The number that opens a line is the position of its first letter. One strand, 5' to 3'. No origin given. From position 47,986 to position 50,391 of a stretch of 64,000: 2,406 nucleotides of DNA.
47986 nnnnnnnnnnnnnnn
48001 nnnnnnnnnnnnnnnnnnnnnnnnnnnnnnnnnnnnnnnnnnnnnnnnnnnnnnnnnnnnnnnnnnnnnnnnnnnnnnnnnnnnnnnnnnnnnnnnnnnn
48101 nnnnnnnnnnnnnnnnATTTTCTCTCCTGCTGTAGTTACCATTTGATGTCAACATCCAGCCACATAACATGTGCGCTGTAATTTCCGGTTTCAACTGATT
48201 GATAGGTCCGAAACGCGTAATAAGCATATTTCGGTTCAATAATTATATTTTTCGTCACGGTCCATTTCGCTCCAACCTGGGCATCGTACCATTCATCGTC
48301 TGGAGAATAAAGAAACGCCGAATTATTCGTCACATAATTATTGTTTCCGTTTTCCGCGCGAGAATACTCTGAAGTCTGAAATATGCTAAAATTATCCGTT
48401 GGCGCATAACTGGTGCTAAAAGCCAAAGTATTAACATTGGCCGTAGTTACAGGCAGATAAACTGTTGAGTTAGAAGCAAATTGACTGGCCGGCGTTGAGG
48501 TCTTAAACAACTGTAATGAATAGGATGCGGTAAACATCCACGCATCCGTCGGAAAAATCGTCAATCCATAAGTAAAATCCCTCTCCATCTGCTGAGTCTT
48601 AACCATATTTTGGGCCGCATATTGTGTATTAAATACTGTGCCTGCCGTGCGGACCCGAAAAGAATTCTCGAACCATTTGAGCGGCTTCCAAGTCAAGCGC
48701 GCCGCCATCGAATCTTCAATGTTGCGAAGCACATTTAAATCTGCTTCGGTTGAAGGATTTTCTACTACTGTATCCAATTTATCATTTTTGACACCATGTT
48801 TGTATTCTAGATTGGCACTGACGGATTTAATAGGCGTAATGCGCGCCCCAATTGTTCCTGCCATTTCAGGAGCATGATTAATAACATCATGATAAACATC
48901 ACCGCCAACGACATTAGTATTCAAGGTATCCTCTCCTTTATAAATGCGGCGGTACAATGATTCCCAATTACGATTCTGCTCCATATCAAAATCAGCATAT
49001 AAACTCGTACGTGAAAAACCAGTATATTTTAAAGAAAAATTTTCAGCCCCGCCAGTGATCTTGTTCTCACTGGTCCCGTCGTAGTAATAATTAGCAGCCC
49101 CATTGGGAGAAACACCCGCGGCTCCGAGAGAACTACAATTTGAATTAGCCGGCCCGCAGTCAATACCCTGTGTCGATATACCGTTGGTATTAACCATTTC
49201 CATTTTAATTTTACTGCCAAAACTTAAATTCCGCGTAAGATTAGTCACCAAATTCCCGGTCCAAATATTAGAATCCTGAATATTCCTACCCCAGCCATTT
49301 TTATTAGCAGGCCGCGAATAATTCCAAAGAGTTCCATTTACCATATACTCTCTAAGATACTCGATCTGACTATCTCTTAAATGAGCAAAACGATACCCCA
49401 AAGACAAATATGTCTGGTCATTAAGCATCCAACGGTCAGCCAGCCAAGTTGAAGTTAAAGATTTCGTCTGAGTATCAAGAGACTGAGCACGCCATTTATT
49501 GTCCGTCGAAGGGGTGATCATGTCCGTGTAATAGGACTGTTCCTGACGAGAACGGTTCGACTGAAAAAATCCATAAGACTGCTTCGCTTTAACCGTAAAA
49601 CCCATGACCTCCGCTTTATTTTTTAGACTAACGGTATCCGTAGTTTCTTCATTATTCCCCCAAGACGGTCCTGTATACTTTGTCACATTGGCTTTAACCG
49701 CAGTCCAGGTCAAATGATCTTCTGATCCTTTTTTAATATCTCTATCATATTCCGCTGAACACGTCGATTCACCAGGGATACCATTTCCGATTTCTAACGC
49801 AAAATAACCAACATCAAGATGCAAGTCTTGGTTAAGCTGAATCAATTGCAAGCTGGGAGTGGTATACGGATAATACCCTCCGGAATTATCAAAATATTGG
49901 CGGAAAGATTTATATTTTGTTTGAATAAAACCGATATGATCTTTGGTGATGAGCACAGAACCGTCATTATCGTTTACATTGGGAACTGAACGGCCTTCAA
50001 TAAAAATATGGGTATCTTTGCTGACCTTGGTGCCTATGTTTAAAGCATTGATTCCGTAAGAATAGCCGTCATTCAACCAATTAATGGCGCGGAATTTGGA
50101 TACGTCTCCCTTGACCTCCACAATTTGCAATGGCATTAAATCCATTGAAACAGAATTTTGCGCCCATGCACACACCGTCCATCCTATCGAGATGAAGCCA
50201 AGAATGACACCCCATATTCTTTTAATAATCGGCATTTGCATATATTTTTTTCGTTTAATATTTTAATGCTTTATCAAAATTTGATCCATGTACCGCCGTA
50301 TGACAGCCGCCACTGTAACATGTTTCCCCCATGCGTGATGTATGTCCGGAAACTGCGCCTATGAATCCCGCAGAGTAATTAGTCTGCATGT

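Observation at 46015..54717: MarR - chemoreceptor - MtrB/PioB-like porin - multiheme cytochrome - monoheme cytochrome - CcsBA module: candidate porin-cytochrome electron conduit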

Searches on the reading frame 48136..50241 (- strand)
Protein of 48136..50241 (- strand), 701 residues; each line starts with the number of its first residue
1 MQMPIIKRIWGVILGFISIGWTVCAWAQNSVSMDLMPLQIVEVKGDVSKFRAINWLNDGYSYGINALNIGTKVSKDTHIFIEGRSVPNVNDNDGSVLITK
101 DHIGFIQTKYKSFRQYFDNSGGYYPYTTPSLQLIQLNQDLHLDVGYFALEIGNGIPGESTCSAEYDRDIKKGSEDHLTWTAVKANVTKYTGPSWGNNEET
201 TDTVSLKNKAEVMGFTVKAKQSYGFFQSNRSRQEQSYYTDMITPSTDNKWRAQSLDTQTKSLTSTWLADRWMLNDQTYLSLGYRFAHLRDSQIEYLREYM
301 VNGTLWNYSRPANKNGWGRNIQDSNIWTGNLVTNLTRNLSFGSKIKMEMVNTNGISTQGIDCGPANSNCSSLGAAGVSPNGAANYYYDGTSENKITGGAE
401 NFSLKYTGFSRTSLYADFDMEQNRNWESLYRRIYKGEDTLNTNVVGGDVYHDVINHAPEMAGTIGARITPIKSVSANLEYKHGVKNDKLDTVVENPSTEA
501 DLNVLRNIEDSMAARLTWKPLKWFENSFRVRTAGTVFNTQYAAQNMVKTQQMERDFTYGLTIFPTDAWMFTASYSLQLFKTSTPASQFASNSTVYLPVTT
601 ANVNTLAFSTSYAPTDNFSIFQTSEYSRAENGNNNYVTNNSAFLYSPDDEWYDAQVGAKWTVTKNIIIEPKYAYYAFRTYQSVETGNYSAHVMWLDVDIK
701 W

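Call 3: search_protein_families(library=pfam, proteins=[window:48136-50241:-], max_evalue=0.01)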
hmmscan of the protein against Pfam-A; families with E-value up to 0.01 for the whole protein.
window:48136-50241:- (701 aa): 0 families

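Call 4: search_protein_families(library=ncbifam, proteins=[window:48136-50241:-], max_evalue=0.01)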
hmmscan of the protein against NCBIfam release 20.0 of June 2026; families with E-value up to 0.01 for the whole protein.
window:48136-50241:- (701 aa): 0 families

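Call 5: find_homologous_proteins(query=window:48136-50241:-, max_evalue=0.001)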
Query window:48136-50241:- (701 aa): 13 proteins with E <= 0.001 among 6967 candidates.
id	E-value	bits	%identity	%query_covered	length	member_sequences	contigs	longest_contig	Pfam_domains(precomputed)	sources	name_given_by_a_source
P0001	0.0e+0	1615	100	100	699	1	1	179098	-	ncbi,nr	ncbi:MAG: hypothetical protein HQL26_01980 [Candidatus Omnitrophica bacterium]|nr:hypothetical prote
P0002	1.5e-235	802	53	95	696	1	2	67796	-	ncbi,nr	ncbi:MAG: hypothetical protein HQL17_06390 [Candidatus Omnitrophica bacterium]|nr:hypothetical prote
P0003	3.2e-153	530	42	98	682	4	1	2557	-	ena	-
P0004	8.6e-148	512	41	99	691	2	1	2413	-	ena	-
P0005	5.3e-140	486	39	99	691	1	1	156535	-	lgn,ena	-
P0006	1.1e-119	419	34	100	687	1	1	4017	-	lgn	-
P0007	8.3e-119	416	36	98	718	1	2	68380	-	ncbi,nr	ncbi:MAG: hypothetical protein HQL22_01515 [Candidatus Omnitrophica bacterium]|nr:hypothetical prote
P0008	1.1e-117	412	35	96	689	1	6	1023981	-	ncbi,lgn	-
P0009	3.6e-98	348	32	96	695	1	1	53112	-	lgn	-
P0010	2.1e-96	342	32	96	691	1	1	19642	-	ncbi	-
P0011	1.0e-15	75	22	95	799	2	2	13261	PF07635.17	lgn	-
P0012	7.1e-14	69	31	25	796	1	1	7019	PF07635.17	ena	-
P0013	1.4e-8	52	28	32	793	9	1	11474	PF07635.17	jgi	-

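Call 8: find_encoding_contigs(protein=P0008, flank=10000, max_places=3)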
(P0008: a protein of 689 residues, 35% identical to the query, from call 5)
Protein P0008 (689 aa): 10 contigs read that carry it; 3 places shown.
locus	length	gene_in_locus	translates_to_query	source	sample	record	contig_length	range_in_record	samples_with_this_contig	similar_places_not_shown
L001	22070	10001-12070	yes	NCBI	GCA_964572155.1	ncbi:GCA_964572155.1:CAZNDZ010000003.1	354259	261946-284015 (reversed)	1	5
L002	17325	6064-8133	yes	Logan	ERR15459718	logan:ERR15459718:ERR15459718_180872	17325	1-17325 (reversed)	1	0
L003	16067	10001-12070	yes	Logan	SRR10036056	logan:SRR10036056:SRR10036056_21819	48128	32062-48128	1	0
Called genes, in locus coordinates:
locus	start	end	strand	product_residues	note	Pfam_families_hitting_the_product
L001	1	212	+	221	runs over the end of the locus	-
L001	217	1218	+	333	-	PF05140:ResB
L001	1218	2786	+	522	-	PF01578:Cytochrom_C_asm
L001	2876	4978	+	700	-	PF03477:ATP-cone, PF13597:NRDD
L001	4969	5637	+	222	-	PF13353:Fer4_12, PF04055:Radical_SAM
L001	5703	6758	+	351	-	PF00989:PAS, PF08448:PAS_4, PF13188:PAS_8 (faint), PF13426:PAS_9, PF08447:PAS_3, PF07730:HisKA_3, PF13581:HATPase_c_2 (faint), PF02518:HATPase_c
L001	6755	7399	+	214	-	PF00072:Response_reg, PF00196:GerE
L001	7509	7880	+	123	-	PF00072:Response_reg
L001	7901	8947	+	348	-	PF05201:GlutR_N, PF01488:Shikimate_DH, PF01408:GFO_IDH_MocA (weak)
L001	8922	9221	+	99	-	-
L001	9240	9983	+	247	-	PF22113:Mtrc-MtrF_II-IV_dom (faint), PF22678:Cytochrom_c_NrfB-like (faint), PF14522:Cytochrome_C7 (faint), PF14537:Cytochrom_c3_2 (faint), PF09699:Paired_CXXCH_1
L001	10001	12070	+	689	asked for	-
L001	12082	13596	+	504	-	PF03264:Cytochrom_NNT (weak), PF14537:Cytochrom_c3_2 (faint)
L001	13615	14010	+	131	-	PF01814:Hemerythrin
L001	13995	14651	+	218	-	PF00657:Lipase_GDSL, PF13472:Lipase_GDSL_2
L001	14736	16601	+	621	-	PF00122:E1-E2_ATPase, PF00702:Hydrolase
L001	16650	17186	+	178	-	PF10604:Polyketide_cyc2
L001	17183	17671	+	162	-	PF02870:Methyltransf_1N, PF01035:DNA_binding_1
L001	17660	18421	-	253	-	PF01061:ABC2_membrane, PF12698:ABC2_membrane_3 (weak)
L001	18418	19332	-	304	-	PF02463:SMC_N (faint), PF13476:AAA_23 (weak), PF00005:ABC_tran, PF13304:AAA_21 (faint)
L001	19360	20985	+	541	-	PF02683:DsbD_TM, PF13386:DsbD_2 (weak), PF00578:AhpC-TSA, PF08534:Redoxin, PF13905:Thioredoxin_8, PF17991:Thioredoxin_10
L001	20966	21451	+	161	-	PF01641:SelR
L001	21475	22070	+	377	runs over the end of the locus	PF16036:Chalcone_3, PF04264:YceI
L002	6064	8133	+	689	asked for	-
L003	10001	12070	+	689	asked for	-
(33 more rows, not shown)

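Call 10: search_solved_structures(query=A1, max_evalue=10)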
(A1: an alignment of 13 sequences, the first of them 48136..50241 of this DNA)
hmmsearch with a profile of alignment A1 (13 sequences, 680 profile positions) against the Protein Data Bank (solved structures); distinct sequences matched with E-value up to 10: 1.
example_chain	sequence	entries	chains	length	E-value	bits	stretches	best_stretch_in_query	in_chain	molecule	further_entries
9tz5_7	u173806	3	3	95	0.28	12.6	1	30-65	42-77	Large ribosomal subunit protein uL23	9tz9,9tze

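Call 14: find_encoding_contigs(protein=P0002, flank=10000, max_places=2)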
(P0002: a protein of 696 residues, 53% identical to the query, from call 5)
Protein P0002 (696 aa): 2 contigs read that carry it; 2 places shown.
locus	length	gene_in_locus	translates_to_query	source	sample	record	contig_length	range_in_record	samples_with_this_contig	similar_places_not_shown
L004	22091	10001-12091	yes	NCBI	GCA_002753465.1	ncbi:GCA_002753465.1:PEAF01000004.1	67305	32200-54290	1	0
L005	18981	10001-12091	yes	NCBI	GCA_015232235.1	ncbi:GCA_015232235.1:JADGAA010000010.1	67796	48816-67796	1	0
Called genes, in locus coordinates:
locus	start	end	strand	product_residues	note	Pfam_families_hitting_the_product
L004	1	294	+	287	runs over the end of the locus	PF00892:EamA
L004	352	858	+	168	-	-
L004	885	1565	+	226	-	PF05552:MS_channel_1st_1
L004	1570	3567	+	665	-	PF01564:Spermine_synth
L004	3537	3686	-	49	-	-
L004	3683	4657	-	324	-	PF04055:Radical_SAM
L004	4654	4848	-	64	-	-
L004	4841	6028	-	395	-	PF04205:FMN_bind, PF12801:Fer4_5, PF00037:Fer4 (faint), PF12801:Fer4_5 (weak), PF13237:Fer4_10 (weak), PF12838:Fer4_7, PF13187:Fer4_9, PF14697:Fer4_21, +3 more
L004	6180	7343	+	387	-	PF05140:ResB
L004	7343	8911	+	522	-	PF01578:Cytochrom_C_asm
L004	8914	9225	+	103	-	-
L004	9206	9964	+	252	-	PF14522:Cytochrome_C7 (faint), PF14537:Cytochrom_c3_2 (faint), PF22678:Cytochrom_c_NrfB-like (faint), PF09699:Paired_CXXCH_1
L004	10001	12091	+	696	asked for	-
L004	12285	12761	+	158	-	PF01257:2Fe-2S_thioredx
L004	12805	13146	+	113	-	-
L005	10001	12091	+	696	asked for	-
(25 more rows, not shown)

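Call 15: find_encoding_contigs(protein=P0005, flank=10000, max_places=2)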
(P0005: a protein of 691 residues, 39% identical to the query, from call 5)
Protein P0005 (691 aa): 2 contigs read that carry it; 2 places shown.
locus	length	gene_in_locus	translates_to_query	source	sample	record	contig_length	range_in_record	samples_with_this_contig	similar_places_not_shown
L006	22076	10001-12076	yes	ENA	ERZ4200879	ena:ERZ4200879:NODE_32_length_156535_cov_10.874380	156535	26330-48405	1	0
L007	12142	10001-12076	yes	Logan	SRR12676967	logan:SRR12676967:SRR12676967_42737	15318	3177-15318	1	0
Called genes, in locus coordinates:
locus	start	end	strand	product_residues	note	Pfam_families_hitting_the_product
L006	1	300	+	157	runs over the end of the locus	PF14522:Cytochrome_C7 (faint), PF09699:Paired_CXXCH_1 (faint), PF14537:Cytochrom_c3_2 (faint)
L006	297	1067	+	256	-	PF12838:Fer4_7, PF13183:Fer4_8 (weak), PF13247:Fer4_11, PF13187:Fer4_9 (weak), PF13237:Fer4_10 (weak), PF12797:Fer4_2 (weak), PF00037:Fer4 (weak), PF12837:Fer4_6 (weak), +8 more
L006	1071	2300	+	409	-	PF03916:NrfD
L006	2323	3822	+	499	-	PF03264:Cytochrom_NNT, PF14522:Cytochrome_C7 (faint)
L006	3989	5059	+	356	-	PF05201:GlutR_N, PF16912:Glu_dehyd_C (weak), PF01488:Shikimate_DH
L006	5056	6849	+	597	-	PF05140:ResB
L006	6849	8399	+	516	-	PF01578:Cytochrom_C_asm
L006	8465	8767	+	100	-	-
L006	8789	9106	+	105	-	-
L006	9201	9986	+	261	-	PF14522:Cytochrome_C7 (faint), PF22113:Mtrc-MtrF_II-IV_dom (faint), PF14537:Cytochrom_c3_2 (faint), PF22678:Cytochrom_c_NrfB-like (weak), PF09699:Paired_CXXCH_1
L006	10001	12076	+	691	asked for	-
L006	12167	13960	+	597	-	PF13414:TPR_11 (faint), PF13371:TPR_9 (faint), PF13431:TPR_17 (faint), PF00515:TPR_1 (faint), PF07719:TPR_2 (faint), PF13181:TPR_8 (faint)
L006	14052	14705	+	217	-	PF13241:NAD_binding_7, PF14824:Sirohm_synth_M (weak)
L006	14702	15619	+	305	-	PF01379:Porphobil_deam, PF03900:Porphobil_deamC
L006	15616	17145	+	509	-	PF00590:TP_methylase, PF02602:HEM4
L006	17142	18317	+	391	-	PF04055:Radical_SAM, PF13353:Fer4_12 (weak)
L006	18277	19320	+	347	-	PF00490:ALAD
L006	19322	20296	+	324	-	PF04055:Radical_SAM, PF13353:Fer4_12 (weak), PF13186:SPASM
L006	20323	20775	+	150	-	PF22451:NirdL-like_HTH, PF17805:AsnC_trans_reg2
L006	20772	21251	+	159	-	PF22451:NirdL-like_HTH, PF17805:AsnC_trans_reg2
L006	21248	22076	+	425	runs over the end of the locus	PF00202:Aminotran_3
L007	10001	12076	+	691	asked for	-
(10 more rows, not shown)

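Call 16: find_encoding_contigs(protein=P0007, flank=10000, max_places=2)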
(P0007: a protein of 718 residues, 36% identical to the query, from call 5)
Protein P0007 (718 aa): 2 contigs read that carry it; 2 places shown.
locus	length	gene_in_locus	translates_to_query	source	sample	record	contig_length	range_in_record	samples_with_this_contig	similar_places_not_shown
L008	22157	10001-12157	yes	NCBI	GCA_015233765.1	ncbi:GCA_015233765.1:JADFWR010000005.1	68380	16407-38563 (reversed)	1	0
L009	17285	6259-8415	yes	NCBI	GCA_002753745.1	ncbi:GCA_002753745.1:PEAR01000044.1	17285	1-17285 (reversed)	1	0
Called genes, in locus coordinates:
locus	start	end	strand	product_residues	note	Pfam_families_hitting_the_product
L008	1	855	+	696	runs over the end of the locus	PF02085:Cytochrom_CIII (faint), PF09699:Paired_CXXCH_1 (faint), PF14522:Cytochrome_C7 (faint), PF22678:Cytochrom_c_NrfB-like (faint), PF14537:Cytochrom_c3_2 (weak), PF22113:Mtrc-MtrF_II-IV_dom (weak)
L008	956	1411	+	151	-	-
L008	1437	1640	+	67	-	PF02416:TatA_B_E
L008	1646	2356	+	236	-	PF00902:TatC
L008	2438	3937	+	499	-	PF03264:Cytochrom_NNT, PF14522:Cytochrome_C7 (faint), PF14537:Cytochrom_c3_2 (faint)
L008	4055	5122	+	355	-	PF05201:GlutR_N, PF16912:Glu_dehyd_C (weak), PF01488:Shikimate_DH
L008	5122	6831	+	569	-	PF05140:ResB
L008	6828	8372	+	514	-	PF01578:Cytochrom_C_asm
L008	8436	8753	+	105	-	-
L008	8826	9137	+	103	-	-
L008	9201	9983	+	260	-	PF14522:Cytochrome_C7 (faint), PF22113:Mtrc-MtrF_II-IV_dom (faint), PF14537:Cytochrom_c3_2 (faint), PF22678:Cytochrom_c_NrfB-like (faint), PF09699:Paired_CXXCH_1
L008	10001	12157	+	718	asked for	-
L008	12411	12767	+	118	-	-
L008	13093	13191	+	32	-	-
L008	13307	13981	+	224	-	PF13241:NAD_binding_7, PF10414:CysG_dimeriser (faint)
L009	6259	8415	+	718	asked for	-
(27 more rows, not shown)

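Call 25: predict_structure(alignment_id=A1)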
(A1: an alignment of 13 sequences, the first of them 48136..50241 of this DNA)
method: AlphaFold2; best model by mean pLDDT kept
length: 701 residues; sequences in the alignment: 13
mean_pLDDT: 76.5   pTM: 0.67
mean pLDDT of the five models: 76.5, 70.9, 70.4, 64.8, 56.4
residues with pLDDT >= 90: 275; 70-90: 204; 50-70: 88; < 50: 134
segments of 3 or more residues with pLDDT < 50: 1-11, 14-28, 122-132, 178-188, 239-244, 309-317, 358-385, 435-448, 495-500, 589-594, 634-645
pLDDT, mean of each block of 10 residues (from residue 1): 43 45 38 77 88 84 85 85 81 89 90 84 43 65 94 86 95 67 42 82 95 90 94 66 54 84 94 79 94 73 57 51 95 90 95 64 36 33 48 89 92 94 83 47 45 83 94 94 89 51 80 95 92 89 74 93 90 93 59 55 92 93 92 49 58 94 91 89 68 89 75
secondary structure, 60 per line:
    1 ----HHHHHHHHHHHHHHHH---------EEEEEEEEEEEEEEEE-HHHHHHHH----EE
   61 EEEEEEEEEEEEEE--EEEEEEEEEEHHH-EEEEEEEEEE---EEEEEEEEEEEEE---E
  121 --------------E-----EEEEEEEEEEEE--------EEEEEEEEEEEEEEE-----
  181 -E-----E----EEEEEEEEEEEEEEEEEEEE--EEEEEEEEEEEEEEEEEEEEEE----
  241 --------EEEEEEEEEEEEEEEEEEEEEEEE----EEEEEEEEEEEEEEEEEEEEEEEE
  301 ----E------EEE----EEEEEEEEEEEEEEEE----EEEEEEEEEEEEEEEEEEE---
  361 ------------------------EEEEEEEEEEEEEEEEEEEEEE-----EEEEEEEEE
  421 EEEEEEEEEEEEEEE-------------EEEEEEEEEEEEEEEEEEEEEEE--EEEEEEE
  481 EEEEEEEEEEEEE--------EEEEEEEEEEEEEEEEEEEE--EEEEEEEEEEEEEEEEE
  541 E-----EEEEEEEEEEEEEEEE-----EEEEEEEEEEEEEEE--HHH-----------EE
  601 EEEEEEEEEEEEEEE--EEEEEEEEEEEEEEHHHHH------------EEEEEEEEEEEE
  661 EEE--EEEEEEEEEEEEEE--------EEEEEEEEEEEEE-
elements in order (helices of 4 or more, strands of 3 or more residues): H5-20 E30-45 H47-54 E59-74 E77-86 E91-100 E104-116 E141-152 E161-175 E193-212 E215-236 E249-272 E277-300 E312-314 E319-334 E339-357 E385-406 E412-435 E449-471 E474-493 E502-521 E524-541 E547-562 E568-582 E599-615 E618-631 H632-636 E649-663 E666-679 E688-700

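Call 27: search_protein_representatives(alignment_id=A1)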
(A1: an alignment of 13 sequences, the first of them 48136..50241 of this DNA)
Query: 13 sequences, 680 profile positions. Proteins with E-value up to 0.001 (for the whole library): 1058; up to 1e-10: 816; up to 1e-30: 466. The best 150 are listed.
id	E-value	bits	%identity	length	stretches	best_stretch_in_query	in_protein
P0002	1.0e-267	906.4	-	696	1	10-680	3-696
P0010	1.5e-262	889.4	-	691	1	1-680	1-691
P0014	9.2e-214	728.1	-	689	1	9-680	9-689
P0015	6.1e-210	715.5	-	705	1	14-680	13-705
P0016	1.2e-207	707.9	-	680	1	7-680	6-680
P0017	8.0e-198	675.5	-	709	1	8-680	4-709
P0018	5.9e-197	672.6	-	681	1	12-680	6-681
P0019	2.3e-194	664.0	-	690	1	6-680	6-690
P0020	4.7e-189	646.5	-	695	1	13-680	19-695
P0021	6.4e-189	646.0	-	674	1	9-680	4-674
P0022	2.1e-187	641.0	-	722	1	10-680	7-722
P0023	3.5e-185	633.7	-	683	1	13-680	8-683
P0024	9.3e-183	625.7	-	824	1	14-679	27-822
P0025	2.2e-182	624.4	-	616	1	83-680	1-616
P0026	1.8e-180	618.1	-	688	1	6-680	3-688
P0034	7.3e-169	579.7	-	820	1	36-680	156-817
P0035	3.5e-168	577.5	-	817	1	32-679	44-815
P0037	1.7e-167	575.2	-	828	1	32-680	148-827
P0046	1.1e-156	539.5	-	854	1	32-677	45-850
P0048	3.3e-156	537.9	-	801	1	24-679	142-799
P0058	2.7e-149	515.1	-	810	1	18-677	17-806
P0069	1.4e-142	492.9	-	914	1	33-680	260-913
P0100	8.0e-130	450.7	-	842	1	12-678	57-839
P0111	6.3e-126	437.8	-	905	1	43-680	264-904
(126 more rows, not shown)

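Call 31: fold_search(model_id=the predicted structure, library=pdb)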
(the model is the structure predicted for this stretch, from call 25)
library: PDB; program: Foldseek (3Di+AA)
matches with E <= 10: 760; with E <= 0.001: 236
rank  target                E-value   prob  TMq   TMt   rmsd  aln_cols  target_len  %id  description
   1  6r2q_B                2.2e-13  1.00  0.63  0.67   8.4       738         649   13  Structure of the Mtr complex (released 2020-04-22)
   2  6fok_B                2.1e-08  1.00  0.40  0.43  12.7       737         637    9  Copper transporter OprC (released 2019-03-13)
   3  8p97_A                3.3e-08  1.00  0.38  0.42  14.1       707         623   10  BtuB3G3 bound to cyanocobalamin with disordered EL8 (released 2023-08-16)
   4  4rdr                  5.2e-08  1.00  0.40  0.40  11.9       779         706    9  Structure of the bacterial Zn-transporter ZnuD from Neisseria meningitidis (locked conformation bound to zinc and cadmiu (released 2015-08-19)
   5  6z8r_A                6.3e-08  1.00  0.39  0.41  12.2       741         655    9  Copper transporter OprC (released 2021-06-09)
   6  6z8u_A                7.7e-08  1.00  0.40  0.42  10.6       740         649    9  Copper transporter OprC (released 2021-06-09)
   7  6z8r_B                7.7e-08  1.00  0.41  0.43  10.3       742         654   10  Copper transporter OprC (released 2021-06-09)
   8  9ex3_A                8.9e-08  1.00  0.40  0.42  13.1       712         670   10  Ferric-mycobactin receptor (FemA) in complex with dihydroaeruginoic acid (released 2025-02-26)
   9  6z99_A                1.1e-07  1.00  0.40  0.42  12.1       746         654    8  Copper transporter OprC (released 2021-06-30)
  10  5fok_A                1.2e-07  1.00  0.33  0.35  14.3       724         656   12  Crystal structure of the siderophore receptor PiuA from Pseudomonas aeruginosa (released 2016-05-11)
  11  6z8u_B                1.3e-07  1.00  0.41  0.43  12.0       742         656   10  Copper transporter OprC (released 2021-06-09)
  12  8h1r_D                1.3e-07  1.00  0.20  0.18  26.2       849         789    7  Crystal structure of LptDE-YifL complex (released 2023-10-25)
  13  5fok_B                1.5e-07  1.00  0.33  0.35  15.0       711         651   14  Crystal structure of the siderophore receptor PiuA from Pseudomonas aeruginosa (released 2016-05-11)
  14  6z8q_A                1.7e-07  1.00  0.41  0.43  10.1       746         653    9  Copper transporter OprC (released 2021-06-09)
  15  6fok_A                1.8e-07  1.00  0.41  0.43  11.8       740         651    9  Copper transporter OprC (released 2019-03-13)
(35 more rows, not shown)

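Call 33: search_protein_families(library=pfam, proteins=[window:48136-50241:-], max_evalue=10)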
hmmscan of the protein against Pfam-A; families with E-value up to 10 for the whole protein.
window:48136-50241:- (701 aa): 0 families
